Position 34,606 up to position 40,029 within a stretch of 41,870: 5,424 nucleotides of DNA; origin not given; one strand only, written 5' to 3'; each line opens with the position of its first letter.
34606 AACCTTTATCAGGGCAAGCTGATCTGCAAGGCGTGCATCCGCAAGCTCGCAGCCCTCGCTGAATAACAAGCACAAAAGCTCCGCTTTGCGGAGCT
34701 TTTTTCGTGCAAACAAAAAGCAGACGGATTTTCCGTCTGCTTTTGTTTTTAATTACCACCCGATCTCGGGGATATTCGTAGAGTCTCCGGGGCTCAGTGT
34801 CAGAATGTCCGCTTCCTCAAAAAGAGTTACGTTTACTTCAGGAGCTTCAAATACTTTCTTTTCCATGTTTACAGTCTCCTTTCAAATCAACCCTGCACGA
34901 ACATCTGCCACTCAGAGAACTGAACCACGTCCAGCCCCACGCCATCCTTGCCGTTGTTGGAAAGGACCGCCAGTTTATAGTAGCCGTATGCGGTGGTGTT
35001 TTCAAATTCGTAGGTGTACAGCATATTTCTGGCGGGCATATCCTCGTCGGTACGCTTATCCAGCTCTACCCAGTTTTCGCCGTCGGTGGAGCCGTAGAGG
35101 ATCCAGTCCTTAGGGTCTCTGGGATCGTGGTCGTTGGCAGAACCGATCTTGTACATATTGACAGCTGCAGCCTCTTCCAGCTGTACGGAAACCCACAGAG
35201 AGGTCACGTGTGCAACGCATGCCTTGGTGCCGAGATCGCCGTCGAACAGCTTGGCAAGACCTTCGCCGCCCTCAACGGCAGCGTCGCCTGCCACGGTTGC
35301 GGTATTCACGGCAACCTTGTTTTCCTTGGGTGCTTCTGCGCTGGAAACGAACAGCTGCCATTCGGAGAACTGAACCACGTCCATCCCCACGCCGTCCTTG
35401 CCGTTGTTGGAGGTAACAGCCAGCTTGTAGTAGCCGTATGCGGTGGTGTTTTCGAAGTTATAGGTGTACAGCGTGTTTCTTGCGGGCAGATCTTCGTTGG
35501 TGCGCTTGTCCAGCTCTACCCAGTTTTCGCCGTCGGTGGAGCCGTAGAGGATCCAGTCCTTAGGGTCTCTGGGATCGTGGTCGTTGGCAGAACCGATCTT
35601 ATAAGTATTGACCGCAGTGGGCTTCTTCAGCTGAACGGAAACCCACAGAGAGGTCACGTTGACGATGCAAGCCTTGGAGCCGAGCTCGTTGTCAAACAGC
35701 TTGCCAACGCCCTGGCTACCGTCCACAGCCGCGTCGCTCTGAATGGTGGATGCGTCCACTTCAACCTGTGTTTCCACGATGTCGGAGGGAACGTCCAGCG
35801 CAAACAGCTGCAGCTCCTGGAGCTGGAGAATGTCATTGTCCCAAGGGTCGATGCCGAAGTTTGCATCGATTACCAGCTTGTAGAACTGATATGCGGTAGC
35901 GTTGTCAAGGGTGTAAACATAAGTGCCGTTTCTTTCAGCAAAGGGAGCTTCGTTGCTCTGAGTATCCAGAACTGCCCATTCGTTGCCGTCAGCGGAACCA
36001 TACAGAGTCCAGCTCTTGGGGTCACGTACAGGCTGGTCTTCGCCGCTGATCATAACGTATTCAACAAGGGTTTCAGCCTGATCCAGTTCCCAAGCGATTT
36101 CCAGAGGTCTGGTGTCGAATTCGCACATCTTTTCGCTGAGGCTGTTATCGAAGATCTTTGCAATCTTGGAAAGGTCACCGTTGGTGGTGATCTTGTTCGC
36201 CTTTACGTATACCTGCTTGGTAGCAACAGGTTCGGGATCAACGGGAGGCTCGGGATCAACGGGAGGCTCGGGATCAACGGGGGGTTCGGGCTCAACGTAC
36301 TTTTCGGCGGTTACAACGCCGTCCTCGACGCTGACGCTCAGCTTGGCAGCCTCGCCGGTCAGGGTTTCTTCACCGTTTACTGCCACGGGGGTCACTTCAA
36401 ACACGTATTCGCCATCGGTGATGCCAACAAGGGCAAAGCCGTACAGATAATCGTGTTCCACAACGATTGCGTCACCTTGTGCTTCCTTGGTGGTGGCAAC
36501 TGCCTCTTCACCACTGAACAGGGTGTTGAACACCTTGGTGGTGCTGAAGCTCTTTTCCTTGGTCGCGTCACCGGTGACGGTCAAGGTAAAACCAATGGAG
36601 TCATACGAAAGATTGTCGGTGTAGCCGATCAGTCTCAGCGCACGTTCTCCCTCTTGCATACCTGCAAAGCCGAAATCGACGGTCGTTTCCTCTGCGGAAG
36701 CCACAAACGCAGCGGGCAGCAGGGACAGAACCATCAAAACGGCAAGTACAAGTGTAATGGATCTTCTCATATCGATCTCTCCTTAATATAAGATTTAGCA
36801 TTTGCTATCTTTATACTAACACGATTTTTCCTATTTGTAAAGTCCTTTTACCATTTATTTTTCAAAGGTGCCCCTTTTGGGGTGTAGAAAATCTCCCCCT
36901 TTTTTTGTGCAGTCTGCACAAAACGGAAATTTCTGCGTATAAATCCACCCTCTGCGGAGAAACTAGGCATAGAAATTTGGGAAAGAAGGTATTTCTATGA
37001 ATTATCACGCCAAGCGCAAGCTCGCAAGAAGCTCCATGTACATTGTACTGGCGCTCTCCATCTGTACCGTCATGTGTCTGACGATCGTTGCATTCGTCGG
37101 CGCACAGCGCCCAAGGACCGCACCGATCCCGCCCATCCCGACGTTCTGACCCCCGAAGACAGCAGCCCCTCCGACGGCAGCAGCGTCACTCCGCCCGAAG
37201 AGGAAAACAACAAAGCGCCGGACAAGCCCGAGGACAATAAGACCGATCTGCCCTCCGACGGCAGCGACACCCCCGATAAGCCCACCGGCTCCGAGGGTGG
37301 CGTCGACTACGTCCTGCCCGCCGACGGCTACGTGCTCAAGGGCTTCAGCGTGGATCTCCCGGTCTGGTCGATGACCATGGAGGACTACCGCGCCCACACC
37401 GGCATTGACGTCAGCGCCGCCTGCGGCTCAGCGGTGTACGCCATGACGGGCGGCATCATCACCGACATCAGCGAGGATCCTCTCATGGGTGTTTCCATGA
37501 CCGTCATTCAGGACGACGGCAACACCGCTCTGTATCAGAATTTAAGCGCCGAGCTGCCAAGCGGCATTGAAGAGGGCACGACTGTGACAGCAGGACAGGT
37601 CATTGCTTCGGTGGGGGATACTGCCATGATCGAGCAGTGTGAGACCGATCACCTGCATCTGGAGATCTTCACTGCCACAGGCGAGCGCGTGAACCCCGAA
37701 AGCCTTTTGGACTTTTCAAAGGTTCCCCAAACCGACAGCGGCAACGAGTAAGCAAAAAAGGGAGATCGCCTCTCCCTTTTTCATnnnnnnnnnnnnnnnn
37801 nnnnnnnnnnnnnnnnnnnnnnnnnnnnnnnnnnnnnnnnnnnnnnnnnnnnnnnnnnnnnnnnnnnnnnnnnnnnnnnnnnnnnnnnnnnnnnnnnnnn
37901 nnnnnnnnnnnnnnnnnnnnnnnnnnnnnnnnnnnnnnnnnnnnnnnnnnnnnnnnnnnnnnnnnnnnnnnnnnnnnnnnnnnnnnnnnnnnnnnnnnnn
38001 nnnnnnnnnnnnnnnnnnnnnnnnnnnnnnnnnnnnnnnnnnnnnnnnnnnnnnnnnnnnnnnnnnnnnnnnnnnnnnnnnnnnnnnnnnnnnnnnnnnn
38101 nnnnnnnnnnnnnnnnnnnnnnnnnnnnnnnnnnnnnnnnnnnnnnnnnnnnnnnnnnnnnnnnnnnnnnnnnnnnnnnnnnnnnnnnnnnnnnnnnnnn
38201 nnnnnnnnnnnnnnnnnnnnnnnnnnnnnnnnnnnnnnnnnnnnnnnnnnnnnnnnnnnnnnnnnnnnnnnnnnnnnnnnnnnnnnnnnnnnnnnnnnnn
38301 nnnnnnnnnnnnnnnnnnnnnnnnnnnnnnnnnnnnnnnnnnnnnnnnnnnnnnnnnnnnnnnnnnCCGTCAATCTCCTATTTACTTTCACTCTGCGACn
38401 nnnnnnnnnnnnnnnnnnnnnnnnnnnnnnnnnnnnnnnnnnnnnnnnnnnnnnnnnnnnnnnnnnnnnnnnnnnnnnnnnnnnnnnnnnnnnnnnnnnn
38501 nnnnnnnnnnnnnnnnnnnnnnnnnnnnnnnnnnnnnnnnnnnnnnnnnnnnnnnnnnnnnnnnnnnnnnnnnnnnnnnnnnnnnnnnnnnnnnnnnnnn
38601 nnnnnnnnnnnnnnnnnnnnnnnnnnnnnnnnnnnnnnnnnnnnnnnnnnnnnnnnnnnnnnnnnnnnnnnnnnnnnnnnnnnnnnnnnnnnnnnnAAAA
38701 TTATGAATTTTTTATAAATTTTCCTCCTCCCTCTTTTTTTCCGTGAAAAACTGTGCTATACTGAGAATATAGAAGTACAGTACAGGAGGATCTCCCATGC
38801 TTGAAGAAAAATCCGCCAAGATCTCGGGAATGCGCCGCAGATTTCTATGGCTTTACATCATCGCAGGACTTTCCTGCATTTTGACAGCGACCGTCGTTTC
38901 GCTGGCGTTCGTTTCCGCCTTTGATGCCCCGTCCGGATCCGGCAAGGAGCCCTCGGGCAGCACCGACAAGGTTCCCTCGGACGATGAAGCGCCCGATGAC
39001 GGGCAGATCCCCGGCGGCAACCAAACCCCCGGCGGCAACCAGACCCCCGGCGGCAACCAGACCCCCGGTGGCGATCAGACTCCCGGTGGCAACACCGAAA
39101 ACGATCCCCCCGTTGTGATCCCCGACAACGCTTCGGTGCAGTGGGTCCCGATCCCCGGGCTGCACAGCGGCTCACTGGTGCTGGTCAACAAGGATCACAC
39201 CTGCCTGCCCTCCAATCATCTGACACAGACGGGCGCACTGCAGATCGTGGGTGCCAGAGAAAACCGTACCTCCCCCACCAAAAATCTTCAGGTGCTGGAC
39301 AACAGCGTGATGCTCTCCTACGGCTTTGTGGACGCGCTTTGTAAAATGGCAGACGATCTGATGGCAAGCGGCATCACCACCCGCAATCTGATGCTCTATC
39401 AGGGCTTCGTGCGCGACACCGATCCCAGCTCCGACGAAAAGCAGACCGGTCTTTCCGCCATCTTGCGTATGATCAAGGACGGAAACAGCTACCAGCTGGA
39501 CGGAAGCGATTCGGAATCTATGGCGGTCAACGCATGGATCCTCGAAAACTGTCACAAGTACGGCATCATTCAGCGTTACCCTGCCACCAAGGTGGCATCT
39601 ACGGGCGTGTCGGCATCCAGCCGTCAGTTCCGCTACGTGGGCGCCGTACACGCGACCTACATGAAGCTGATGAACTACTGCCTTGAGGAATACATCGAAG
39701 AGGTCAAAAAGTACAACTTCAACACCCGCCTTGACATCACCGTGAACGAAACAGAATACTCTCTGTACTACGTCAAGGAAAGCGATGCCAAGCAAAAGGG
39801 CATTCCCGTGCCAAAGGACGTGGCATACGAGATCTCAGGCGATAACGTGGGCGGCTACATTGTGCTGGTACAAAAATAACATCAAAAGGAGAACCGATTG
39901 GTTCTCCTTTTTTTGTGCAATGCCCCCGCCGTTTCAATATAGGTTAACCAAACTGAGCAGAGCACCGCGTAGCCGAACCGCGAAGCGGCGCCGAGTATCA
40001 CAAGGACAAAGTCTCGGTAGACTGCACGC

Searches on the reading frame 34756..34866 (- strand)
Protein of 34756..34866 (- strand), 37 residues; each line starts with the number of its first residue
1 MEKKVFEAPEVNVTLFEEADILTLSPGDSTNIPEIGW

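Call 86: search_dna_similar(query=window:34756-34866:-, collection=plasmids, mode=protein, max_evalue=1)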
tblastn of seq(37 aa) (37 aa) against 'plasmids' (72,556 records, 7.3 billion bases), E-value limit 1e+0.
No match.

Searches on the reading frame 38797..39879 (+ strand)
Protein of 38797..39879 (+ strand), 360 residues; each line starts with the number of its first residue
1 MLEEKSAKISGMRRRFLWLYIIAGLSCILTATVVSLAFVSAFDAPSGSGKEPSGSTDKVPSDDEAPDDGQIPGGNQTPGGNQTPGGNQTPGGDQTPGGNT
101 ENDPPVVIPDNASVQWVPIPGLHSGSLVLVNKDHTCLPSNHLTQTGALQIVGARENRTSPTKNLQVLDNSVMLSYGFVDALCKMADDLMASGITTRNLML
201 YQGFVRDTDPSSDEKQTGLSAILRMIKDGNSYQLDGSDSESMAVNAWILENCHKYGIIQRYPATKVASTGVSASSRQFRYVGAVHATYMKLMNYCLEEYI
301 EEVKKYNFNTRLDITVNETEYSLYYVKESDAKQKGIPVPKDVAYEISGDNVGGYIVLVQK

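Call 65: search_protein_families(library=pfam, proteins=[window:38797-39879:+], max_evalue=0.001)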
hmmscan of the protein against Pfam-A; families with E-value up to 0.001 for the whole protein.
window:38797-39879:+ (360 aa): 1 family
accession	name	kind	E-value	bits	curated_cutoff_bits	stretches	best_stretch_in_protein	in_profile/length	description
PF02557.22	VanY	-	0.00016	21.9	25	1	232-282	82-131/132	D-alanyl-D-alanine carboxypeptidase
